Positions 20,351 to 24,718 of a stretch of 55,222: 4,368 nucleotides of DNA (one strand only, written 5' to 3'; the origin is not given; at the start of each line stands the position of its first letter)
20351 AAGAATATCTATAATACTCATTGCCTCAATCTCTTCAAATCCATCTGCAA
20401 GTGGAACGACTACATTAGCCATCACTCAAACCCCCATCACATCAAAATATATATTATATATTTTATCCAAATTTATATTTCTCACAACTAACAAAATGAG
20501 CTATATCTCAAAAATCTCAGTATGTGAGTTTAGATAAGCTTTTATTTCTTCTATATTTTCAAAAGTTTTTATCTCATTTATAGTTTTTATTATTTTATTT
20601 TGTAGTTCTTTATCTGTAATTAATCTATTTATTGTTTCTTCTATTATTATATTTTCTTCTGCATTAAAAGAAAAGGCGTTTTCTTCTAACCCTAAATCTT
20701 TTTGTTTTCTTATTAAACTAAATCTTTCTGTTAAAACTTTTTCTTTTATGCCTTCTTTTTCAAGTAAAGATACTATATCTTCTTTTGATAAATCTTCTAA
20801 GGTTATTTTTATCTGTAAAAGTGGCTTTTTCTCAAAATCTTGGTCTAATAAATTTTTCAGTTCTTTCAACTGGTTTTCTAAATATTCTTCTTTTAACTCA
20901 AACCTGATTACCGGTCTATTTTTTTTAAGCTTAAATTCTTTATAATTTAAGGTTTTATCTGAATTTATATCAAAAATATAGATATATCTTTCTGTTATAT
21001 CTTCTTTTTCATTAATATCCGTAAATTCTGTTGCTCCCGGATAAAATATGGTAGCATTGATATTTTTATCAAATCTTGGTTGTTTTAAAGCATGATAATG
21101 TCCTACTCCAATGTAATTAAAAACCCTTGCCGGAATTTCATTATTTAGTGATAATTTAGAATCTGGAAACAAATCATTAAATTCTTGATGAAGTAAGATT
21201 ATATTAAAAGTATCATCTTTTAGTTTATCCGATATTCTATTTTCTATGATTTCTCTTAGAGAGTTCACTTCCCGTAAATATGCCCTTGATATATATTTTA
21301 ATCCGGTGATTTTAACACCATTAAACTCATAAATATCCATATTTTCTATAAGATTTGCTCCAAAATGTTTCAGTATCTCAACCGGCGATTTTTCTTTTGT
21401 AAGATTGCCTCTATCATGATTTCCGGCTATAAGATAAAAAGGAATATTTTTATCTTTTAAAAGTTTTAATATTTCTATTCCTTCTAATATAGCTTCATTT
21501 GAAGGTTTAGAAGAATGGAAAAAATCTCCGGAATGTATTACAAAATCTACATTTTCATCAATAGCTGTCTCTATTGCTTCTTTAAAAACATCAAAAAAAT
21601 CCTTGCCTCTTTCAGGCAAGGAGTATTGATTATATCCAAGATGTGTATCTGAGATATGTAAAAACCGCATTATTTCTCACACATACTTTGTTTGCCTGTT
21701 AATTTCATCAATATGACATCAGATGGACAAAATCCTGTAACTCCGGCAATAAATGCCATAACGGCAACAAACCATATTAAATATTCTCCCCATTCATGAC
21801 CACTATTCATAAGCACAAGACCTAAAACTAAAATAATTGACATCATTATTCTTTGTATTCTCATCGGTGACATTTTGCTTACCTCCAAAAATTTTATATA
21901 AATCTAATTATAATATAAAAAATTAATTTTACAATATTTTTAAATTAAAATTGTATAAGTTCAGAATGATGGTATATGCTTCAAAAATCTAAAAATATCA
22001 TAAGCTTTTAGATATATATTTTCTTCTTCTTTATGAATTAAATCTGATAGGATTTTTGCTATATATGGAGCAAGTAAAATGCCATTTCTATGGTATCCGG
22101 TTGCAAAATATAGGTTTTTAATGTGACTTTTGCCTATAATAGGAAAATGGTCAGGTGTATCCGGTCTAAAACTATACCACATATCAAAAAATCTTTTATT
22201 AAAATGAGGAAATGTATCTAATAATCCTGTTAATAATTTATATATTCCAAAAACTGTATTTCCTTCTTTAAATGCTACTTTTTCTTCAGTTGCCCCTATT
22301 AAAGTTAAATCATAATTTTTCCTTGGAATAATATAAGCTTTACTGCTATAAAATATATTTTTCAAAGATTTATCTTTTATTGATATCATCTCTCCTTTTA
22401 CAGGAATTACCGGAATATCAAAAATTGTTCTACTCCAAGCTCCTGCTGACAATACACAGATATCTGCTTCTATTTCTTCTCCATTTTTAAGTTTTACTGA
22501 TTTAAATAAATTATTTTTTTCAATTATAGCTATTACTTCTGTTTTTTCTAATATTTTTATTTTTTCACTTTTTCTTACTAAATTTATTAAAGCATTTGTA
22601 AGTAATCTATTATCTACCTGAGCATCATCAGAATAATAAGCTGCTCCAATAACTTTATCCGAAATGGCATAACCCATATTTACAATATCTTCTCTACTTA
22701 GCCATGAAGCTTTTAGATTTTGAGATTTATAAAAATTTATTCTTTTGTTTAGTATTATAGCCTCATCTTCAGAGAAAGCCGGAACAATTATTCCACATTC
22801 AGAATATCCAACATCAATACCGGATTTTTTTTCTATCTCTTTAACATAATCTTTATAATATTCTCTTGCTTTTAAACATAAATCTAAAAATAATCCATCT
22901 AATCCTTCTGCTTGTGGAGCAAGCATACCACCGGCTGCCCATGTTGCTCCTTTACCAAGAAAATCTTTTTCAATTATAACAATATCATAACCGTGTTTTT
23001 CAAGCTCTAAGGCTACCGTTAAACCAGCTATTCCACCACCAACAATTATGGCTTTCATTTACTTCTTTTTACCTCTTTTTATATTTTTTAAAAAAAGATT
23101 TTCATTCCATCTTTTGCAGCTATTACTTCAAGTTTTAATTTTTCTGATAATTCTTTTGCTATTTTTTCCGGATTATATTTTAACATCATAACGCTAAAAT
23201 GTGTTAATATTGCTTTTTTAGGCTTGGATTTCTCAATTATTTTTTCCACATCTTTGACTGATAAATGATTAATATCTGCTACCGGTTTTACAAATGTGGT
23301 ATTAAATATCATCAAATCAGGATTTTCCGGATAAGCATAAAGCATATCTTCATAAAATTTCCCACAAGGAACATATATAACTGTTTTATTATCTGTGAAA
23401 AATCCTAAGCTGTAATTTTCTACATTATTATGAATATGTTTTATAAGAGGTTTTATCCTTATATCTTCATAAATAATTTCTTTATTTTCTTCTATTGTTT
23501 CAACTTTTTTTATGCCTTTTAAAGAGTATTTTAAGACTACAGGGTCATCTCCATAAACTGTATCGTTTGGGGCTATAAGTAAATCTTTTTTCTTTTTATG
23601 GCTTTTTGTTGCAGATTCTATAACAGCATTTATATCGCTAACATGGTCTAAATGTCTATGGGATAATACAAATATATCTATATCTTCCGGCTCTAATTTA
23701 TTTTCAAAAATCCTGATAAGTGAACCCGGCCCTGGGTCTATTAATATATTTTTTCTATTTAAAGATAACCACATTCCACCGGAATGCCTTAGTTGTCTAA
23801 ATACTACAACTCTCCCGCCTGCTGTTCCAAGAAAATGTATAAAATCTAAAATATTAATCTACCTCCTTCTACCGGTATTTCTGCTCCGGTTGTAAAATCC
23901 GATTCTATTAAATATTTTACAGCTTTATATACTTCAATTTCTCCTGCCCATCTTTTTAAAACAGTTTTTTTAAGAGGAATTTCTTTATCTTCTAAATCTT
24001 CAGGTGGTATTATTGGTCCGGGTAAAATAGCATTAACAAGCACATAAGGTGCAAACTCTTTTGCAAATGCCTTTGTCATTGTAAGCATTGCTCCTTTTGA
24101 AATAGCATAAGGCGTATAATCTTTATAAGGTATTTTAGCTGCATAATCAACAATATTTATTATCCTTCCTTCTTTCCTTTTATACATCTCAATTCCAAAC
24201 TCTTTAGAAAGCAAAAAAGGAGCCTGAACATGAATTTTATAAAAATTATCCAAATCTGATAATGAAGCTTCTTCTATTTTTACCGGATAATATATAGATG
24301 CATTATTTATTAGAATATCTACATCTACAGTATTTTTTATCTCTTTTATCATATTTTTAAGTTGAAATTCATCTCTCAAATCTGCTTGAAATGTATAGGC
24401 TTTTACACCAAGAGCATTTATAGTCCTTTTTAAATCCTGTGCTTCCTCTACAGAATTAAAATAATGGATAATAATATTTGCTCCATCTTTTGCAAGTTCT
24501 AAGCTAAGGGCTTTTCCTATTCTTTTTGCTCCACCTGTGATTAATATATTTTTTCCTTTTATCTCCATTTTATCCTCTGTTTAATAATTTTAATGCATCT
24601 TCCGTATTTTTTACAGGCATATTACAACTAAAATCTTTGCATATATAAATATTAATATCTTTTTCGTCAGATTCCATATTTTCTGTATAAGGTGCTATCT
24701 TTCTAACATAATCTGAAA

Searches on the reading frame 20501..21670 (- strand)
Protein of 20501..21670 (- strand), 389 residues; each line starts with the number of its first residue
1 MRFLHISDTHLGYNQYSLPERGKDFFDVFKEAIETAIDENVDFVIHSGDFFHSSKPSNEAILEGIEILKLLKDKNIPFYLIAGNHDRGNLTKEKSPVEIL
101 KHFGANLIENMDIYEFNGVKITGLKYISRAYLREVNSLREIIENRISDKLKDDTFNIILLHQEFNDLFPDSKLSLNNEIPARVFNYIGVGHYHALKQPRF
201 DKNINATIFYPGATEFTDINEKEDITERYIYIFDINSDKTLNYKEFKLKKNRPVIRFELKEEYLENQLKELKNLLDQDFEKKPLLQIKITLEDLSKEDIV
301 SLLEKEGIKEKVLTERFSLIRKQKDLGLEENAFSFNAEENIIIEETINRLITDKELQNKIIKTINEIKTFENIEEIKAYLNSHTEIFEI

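Call 52: search_protein_families(library=pfam, proteins=[window:20501-21670:-], max_evalue=0.0001)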
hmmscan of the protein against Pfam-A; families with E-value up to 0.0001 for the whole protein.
window:20501-21670:- (389 aa): 2 families
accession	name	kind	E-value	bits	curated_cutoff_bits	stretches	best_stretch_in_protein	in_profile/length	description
PF00149.33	Metallophos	-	5.6e-17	63.2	21.5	1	1-174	1-172/191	Calcineurin-like phosphoesterase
PF12850.12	Metallophos_2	-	5.2e-09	36.7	27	1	1-216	1-137/154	Calcineurin-like phosphoesterase superfamily domain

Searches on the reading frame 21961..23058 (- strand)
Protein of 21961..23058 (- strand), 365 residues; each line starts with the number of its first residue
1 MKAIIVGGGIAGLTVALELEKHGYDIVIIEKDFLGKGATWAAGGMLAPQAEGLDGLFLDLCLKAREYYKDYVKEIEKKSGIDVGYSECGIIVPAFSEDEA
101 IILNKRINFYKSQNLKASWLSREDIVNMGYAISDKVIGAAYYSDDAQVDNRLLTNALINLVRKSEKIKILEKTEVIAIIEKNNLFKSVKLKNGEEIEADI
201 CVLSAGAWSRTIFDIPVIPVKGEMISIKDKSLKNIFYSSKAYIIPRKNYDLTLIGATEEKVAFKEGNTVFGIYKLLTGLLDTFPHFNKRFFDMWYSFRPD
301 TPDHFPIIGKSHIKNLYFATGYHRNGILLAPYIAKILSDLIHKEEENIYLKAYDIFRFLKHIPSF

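Call 52: search_protein_families(library=pfam, proteins=[window:21961-23058:-], max_evalue=0.0001)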
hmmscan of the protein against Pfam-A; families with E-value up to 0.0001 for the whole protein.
window:21961-23058:- (365 aa): 9 families
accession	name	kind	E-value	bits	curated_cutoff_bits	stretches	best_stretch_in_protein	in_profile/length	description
PF01266.30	DAO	-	2.3e-65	221.9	27.9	1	3-340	2-353/353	FAD dependent oxidoreductase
PF07992.20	Pyr_redox_2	-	2.8e-12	47.1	26.1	1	2-46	2-41/291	Pyridine nucleotide-disulphide oxidoreductase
PF00890.30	FAD_binding_2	-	5.9e-10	39.4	20.4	1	3-49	2-49/414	FAD binding domain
PF01134.28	GIDA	-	2.2e-08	34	22.1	1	137-211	81-154/391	Glucose inhibited division protein A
PF13738.12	Pyr_redox_3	-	5e-07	29.7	30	0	4-35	1-33/305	Pyridine nucleotide-disulphide oxidoreductase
PF13450.12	NAD_binding_8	-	8.1e-07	29.7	21.9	1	5-32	1-28/68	NAD(P)-binding Rossmann-like domain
PF01494.25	FAD_binding_3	-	1.3e-05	25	22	0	2-31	3-32/349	FAD binding domain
PF03486.20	HI0933_like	-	1.7e-05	24.9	50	0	2-32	2-32/244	HI0933-like protein Rossmann domain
PF13454.12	NAD_binding_9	-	5e-05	23.8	21.8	0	4-42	1-43/155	FAD-NAD(P)-binding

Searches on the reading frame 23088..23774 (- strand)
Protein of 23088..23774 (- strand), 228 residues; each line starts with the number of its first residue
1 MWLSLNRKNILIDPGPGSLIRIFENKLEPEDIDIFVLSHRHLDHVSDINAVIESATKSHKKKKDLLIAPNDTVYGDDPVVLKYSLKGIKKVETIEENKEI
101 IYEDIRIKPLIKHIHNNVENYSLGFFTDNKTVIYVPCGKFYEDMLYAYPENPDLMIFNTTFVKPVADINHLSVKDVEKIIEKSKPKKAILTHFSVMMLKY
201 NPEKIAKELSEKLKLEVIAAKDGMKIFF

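Call 52: search_protein_families(library=pfam, proteins=[window:23088-23774:-], max_evalue=0.0001)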
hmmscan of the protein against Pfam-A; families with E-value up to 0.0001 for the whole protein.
window:23088-23774:- (228 aa): 2 families
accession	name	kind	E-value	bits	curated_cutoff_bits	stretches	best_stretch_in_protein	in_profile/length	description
PF12706.13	Lactamase_B_2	-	7.2e-18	65.3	27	1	9-193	2-200/200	Beta-lactamase superfamily domain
PF00753.33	Lactamase_B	-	3.9e-08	33.9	22.7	1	7-79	15-91/196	Metallo-beta-lactamase superfamily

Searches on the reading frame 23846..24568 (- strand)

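Call 52: search_protein_families(library=pfam, proteins=[window:23846-24568:-], max_evalue=0.0001)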
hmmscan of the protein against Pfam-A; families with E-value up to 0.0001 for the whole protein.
window:23846-24568:- (240 aa): 4 families
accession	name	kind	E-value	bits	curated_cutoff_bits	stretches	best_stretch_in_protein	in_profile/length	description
PF00106.31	adh_short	-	6.5e-40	137.1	26.6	1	6-186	1-182/195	short chain dehydrogenase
PF13561.12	adh_short_C2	-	2e-31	109.9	27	1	15-236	6-234/236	Enoyl-(Acyl carrier protein) reductase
PF08659.16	KR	-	3e-08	34.2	22.6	1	8-120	3-119/180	KR domain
PF01370.27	Epimerase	-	2e-06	27.9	20.9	0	8-89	1-71/240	NAD dependent epimerase/dehydratase family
